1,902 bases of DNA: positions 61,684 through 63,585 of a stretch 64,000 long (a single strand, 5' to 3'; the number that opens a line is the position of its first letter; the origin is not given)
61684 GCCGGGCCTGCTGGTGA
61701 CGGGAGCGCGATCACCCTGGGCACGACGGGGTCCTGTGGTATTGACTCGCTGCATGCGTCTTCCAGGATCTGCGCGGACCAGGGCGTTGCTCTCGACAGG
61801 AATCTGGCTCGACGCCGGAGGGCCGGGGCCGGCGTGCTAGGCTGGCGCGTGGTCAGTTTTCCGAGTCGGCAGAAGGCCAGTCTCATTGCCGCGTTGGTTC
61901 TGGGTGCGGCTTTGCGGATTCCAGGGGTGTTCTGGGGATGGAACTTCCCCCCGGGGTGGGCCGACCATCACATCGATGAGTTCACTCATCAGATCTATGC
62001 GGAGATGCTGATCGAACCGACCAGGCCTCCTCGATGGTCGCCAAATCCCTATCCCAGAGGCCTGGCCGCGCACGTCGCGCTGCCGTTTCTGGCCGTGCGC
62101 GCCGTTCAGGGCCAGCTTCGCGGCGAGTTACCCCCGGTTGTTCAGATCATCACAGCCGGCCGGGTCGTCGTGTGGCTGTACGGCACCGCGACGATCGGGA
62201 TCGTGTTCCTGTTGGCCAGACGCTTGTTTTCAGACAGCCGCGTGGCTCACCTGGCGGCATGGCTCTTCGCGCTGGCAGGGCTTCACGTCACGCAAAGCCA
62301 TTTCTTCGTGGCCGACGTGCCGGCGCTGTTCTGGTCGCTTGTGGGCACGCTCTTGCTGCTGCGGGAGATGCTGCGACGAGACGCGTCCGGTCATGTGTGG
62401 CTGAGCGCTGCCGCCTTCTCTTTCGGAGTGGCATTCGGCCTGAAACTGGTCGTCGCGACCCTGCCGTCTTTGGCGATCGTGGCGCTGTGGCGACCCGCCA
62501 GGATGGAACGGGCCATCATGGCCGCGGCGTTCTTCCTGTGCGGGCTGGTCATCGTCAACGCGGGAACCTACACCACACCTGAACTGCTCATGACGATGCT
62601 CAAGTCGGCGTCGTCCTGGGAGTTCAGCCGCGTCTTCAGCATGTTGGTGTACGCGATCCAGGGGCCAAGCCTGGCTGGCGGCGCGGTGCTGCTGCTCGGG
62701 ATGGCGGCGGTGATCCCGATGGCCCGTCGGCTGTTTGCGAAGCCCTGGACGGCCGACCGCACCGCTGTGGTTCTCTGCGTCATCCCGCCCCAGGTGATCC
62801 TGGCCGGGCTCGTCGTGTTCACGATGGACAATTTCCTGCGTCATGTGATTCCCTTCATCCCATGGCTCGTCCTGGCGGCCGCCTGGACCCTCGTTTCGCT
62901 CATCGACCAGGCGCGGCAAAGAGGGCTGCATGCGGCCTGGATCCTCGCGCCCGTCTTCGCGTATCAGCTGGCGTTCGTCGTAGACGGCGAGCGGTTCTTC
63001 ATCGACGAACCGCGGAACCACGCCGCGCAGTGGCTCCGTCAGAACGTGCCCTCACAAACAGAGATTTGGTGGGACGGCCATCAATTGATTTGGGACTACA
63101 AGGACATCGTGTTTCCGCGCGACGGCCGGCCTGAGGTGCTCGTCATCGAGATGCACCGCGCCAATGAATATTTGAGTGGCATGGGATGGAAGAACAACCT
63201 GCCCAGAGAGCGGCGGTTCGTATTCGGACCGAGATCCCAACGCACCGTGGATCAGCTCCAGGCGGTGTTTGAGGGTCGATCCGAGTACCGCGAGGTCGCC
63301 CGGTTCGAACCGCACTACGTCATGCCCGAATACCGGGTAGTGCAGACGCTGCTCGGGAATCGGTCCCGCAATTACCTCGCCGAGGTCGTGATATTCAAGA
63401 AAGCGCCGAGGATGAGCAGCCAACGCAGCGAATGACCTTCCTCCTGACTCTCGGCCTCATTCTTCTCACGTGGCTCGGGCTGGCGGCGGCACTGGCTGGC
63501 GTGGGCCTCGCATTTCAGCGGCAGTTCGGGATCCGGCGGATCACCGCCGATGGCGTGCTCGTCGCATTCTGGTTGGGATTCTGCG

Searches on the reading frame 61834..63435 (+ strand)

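Call 51: search_protein_families(library=pfam, proteins=[window:61834-63435:+], max_evalue=0.0001)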
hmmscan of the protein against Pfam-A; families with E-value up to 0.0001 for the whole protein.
window:61834-63435:+ (533 aa): 1 family
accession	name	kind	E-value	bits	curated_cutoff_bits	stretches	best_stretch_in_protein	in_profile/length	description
PF02366.24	PMT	-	3.2e-08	33.9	22.7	1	110-247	86-234/245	Dolichyl-phosphate-mannose-protein mannosyltransferase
